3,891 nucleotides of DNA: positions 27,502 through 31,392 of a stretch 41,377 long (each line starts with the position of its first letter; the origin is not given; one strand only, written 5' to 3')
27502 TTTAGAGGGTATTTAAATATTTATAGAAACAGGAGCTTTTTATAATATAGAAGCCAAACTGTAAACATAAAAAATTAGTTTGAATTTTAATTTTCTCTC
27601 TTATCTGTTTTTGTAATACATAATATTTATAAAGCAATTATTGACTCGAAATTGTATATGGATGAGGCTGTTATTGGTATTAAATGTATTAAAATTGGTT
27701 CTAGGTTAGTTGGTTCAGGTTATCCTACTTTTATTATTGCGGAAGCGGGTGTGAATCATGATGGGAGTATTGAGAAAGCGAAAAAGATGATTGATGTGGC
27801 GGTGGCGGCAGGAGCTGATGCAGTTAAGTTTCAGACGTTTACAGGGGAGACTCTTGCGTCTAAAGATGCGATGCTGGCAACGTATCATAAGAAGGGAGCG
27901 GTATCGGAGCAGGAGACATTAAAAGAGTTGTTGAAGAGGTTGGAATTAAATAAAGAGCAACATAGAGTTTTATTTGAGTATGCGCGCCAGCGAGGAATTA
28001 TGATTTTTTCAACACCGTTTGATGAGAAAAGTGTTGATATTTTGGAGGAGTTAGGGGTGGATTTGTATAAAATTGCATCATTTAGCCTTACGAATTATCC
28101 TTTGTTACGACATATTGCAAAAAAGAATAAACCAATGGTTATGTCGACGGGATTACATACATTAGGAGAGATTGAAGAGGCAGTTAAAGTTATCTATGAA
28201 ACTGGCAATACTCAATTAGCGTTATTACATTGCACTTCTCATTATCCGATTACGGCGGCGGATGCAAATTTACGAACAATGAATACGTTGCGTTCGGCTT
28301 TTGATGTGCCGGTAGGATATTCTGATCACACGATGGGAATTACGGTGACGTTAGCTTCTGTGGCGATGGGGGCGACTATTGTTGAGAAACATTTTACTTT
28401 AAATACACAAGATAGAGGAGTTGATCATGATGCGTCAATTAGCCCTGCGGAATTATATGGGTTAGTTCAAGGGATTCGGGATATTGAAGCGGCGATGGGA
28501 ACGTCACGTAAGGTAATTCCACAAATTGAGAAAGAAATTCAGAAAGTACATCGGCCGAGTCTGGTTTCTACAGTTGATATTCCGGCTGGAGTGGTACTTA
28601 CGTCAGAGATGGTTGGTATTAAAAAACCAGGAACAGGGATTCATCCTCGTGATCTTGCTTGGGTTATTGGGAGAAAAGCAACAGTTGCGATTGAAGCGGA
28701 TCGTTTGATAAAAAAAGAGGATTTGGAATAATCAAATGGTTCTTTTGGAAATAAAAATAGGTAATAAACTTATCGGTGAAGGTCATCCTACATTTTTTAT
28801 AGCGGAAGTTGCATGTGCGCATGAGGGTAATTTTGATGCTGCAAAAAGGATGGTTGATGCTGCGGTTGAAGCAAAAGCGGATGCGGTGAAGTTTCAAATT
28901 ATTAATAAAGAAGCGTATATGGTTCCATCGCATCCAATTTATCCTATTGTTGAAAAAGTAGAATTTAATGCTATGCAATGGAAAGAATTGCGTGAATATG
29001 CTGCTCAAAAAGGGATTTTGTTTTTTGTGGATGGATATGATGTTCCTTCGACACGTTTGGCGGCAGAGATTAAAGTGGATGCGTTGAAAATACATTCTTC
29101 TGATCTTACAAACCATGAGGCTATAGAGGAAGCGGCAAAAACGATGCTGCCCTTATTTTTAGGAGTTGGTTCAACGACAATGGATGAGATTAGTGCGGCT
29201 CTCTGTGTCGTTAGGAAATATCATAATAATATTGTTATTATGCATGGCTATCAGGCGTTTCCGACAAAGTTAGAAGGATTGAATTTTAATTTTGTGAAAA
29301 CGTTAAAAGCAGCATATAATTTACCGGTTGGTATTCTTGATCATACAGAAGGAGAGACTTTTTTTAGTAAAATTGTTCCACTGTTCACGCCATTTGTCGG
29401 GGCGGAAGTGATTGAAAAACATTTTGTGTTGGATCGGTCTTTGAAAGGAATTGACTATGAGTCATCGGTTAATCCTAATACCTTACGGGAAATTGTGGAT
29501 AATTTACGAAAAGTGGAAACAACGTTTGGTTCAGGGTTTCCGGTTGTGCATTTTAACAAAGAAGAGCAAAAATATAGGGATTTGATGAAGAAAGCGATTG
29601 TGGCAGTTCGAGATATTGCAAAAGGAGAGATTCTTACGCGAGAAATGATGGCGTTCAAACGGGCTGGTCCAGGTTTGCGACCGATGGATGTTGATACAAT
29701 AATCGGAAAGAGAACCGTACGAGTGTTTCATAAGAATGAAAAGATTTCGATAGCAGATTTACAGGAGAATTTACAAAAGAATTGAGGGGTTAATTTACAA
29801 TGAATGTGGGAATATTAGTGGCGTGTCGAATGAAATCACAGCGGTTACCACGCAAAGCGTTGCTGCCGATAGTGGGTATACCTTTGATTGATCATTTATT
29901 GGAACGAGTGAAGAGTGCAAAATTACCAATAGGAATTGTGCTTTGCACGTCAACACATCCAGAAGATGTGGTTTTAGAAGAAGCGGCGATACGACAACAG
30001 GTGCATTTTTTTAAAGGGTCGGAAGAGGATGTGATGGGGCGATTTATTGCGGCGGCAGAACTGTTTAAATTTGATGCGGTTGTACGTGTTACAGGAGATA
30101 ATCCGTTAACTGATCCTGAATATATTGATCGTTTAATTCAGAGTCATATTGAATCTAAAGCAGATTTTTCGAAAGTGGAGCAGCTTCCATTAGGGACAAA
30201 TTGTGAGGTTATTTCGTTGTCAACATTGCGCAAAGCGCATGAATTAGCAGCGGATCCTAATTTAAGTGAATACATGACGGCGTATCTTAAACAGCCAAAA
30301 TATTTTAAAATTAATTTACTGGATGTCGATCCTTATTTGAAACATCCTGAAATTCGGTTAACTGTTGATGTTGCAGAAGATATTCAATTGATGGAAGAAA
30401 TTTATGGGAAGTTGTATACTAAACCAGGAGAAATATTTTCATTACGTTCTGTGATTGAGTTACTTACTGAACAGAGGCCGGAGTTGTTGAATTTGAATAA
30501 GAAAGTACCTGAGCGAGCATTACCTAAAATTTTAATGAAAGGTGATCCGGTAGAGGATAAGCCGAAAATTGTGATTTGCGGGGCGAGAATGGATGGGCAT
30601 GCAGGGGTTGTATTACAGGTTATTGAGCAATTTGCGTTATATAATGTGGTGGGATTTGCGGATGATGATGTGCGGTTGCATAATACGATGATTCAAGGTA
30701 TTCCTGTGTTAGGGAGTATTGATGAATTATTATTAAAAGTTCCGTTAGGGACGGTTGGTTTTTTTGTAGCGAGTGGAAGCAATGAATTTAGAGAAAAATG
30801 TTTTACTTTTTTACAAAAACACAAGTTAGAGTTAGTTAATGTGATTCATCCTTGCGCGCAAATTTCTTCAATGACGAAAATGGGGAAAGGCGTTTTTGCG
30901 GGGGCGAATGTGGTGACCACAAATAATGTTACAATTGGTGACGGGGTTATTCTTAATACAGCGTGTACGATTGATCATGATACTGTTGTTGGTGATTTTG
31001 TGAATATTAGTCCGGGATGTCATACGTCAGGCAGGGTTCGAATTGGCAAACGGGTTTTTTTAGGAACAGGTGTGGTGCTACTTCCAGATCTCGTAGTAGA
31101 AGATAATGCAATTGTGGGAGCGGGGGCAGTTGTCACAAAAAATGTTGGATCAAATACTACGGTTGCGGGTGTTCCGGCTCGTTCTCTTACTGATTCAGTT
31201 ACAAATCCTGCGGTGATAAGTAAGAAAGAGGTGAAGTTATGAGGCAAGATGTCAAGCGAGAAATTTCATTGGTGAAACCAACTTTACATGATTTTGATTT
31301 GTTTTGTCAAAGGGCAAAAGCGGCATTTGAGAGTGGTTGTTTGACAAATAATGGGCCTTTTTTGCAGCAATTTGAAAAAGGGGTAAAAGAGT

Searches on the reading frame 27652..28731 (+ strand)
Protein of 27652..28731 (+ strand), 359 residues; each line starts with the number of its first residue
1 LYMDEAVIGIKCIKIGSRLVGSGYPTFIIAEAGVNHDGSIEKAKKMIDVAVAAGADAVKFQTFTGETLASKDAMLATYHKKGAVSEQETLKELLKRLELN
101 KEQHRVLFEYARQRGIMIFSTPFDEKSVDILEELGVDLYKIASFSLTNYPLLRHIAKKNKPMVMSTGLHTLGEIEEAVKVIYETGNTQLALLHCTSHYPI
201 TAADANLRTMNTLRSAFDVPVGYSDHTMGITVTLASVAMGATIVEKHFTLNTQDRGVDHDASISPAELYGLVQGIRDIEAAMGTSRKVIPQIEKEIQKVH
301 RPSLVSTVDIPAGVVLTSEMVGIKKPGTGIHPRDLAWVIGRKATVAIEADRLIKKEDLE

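Call 17: search_protein_families(library=pfam, proteins=[window:27652-28731:+], max_evalue=0.001)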
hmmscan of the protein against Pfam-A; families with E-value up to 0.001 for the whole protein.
window:27652-28731:+ (359 aa): 2 families
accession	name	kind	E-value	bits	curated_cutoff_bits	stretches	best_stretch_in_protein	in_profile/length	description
PF03102.20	NeuB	-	4.4e-95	318.2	22.1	1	46-286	1-240/241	NeuB family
PF08666.17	SAF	-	1.5e-08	35.5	21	1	301-359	1-63/63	SAF domain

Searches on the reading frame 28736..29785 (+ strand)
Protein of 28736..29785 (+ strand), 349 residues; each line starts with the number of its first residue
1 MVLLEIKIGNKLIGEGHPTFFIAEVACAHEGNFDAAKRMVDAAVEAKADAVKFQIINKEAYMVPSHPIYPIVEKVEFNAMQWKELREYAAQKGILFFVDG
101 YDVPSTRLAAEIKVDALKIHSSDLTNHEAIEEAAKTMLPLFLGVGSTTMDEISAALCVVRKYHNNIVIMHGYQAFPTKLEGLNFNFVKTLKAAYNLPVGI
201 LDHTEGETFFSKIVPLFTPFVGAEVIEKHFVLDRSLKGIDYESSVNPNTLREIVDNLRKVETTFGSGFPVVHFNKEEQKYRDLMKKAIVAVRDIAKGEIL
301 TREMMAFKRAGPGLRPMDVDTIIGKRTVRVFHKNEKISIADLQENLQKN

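Call 17: search_protein_families(library=pfam, proteins=[window:28736-29785:+], max_evalue=0.001)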
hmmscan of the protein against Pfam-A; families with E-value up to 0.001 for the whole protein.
window:28736-29785:+ (349 aa): 2 families
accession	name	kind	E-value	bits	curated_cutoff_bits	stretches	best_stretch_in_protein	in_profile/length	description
PF03102.20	NeuB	-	4.8e-51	174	22.1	1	39-267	1-239/241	NeuB family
PF08666.17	SAF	-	1.5e-07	32.3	21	1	288-338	4-58/63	SAF domain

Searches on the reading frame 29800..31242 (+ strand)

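Call 17: search_protein_families(library=pfam, proteins=[window:29800-31242:+], max_evalue=0.001)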
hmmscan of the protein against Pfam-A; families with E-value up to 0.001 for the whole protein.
window:29800-31242:+ (480 aa): 7 families
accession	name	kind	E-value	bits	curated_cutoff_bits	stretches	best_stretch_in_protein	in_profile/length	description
PF02348.25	CTP_transf_3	-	4.5e-27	95.7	22.6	1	5-201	2-205/217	Cytidylyltransferase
PF00132.30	Hexapep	-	1.5e-13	50.2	27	3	413-447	2-36/36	Bacterial transferase hexapeptide (six repeats)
PF17836.7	PglD_N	-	2e-11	44.7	23.4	1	256-335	1-75/78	PglD N-terminal domain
PF12804.13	NTP_transf_3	-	8.1e-08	33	27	1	10-123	11-118/160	MobA-like NTP transferase domain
PF14602.12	Hexapep_2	-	3.7e-05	23.8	27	1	413-447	2-34/34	Hexapeptide repeat of succinyl-transferase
PF25087.1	GMPPB_C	-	0.00028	21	39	1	358-451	10-102/110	GMPPB C-terminal domain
PF25084.1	LbH_EIF2B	-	0.00093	19.6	54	0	349-437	18-103/105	EIF2B subunit epsilon LbH domain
